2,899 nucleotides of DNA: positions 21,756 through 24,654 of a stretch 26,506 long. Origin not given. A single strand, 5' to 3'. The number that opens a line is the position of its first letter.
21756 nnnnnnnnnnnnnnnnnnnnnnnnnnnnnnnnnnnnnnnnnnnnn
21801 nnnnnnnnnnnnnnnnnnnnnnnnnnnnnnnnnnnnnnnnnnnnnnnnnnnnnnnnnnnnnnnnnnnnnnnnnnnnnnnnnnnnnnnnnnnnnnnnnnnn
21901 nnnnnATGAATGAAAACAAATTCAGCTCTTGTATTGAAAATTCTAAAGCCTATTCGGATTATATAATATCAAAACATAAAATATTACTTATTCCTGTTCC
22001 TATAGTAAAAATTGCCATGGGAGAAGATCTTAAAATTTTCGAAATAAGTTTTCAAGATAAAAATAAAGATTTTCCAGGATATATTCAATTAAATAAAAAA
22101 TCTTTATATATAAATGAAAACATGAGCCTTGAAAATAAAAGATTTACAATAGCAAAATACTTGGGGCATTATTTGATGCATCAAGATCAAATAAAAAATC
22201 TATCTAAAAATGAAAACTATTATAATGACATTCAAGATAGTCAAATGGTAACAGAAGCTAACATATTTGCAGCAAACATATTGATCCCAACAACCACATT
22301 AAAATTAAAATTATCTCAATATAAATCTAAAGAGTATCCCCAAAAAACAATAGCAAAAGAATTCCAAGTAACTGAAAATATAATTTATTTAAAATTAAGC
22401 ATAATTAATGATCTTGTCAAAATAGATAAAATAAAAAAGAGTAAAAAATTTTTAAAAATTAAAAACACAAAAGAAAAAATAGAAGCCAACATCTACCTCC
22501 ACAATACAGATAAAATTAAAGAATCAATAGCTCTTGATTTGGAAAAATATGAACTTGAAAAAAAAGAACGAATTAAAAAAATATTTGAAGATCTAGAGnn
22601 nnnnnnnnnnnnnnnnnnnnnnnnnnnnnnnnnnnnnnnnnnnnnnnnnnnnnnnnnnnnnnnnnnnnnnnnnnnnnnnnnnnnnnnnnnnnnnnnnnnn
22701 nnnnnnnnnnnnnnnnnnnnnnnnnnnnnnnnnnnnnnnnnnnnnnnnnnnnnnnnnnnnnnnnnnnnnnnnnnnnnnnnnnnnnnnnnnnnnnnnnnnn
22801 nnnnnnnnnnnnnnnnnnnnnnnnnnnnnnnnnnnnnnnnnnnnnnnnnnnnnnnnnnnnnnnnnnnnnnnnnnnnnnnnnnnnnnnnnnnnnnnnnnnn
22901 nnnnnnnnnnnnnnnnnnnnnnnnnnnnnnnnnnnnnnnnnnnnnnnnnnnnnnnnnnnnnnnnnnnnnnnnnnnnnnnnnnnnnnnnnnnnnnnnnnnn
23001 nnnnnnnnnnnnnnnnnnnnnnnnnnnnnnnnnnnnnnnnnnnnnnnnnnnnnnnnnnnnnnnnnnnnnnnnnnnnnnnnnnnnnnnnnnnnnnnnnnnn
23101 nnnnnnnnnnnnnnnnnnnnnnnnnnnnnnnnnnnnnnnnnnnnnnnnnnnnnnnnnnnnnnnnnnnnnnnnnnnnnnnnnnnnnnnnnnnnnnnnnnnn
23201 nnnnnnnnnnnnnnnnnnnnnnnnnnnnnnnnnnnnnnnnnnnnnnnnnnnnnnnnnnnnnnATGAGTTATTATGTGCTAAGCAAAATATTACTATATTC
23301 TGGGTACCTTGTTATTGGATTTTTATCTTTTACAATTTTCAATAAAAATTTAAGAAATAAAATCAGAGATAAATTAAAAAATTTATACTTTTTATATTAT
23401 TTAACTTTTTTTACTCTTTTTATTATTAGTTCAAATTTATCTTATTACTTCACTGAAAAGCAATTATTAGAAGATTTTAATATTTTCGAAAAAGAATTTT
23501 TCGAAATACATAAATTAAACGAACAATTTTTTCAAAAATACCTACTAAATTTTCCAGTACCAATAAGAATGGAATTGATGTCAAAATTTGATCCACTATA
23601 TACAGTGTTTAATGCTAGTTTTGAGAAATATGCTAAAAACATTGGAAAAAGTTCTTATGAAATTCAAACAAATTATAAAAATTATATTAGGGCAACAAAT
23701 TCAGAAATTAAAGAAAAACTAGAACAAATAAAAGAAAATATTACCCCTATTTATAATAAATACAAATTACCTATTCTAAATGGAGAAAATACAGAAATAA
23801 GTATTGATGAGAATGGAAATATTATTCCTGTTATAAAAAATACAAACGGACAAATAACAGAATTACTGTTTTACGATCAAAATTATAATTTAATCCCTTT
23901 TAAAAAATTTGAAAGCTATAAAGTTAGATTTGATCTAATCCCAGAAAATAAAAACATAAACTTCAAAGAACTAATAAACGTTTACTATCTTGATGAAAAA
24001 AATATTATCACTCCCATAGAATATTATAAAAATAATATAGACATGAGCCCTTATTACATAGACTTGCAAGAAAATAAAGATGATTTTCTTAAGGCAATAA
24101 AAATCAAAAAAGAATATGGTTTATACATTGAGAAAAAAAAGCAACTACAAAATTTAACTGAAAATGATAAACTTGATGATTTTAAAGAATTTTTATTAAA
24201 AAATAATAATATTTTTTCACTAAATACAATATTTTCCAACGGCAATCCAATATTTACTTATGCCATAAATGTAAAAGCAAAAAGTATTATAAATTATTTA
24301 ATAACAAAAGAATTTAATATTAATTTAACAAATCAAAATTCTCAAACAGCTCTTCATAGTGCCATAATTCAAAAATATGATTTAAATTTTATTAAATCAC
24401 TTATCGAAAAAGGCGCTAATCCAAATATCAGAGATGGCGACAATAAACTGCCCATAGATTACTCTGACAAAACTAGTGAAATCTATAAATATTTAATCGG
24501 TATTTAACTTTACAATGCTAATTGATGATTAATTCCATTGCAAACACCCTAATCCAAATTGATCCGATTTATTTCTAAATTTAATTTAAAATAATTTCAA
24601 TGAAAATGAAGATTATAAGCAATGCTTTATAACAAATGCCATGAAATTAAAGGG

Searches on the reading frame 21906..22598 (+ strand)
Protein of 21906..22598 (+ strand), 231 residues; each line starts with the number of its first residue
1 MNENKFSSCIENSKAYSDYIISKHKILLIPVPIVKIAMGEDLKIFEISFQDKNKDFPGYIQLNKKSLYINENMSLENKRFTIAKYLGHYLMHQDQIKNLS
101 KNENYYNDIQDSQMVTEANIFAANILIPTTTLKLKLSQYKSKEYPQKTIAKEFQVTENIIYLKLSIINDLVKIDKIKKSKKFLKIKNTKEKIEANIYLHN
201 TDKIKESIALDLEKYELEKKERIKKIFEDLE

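Call 85: search_protein_families(library=pfam, proteins=[window:21906-22598:+], max_evalue=0.001)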
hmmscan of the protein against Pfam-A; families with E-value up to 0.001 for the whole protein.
window:21906-22598:+ (231 aa): 1 family
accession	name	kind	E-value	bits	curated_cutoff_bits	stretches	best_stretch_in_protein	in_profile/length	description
PF06114.19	Peptidase_M78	-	9.7e-27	93.7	22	1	41-165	5-123/123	IrrE N-terminal-like domain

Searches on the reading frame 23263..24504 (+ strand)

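Call 85: search_protein_families(library=pfam, proteins=[window:23263-24504:+], max_evalue=0.001)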
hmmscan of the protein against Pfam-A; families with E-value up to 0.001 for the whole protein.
window:23263-24504:+ (414 aa): 4 families
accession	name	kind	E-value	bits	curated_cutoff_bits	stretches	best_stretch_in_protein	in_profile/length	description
PF12796.13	Ank_2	-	1.1e-09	39.2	27.3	1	301-391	7-90/90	Ankyrin repeats (3 copies)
PF13857.12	Ank_5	-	6.6e-07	30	27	1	350-400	5-55/56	Ankyrin repeats (many copies)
PF13637.12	Ank_4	-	1.2e-05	25.9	22.7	0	342-375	12-44/50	Ankyrin repeats (many copies)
PF00023.36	Ank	-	3e-05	24.5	21.1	1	361-391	3-32/33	Ankyrin repeat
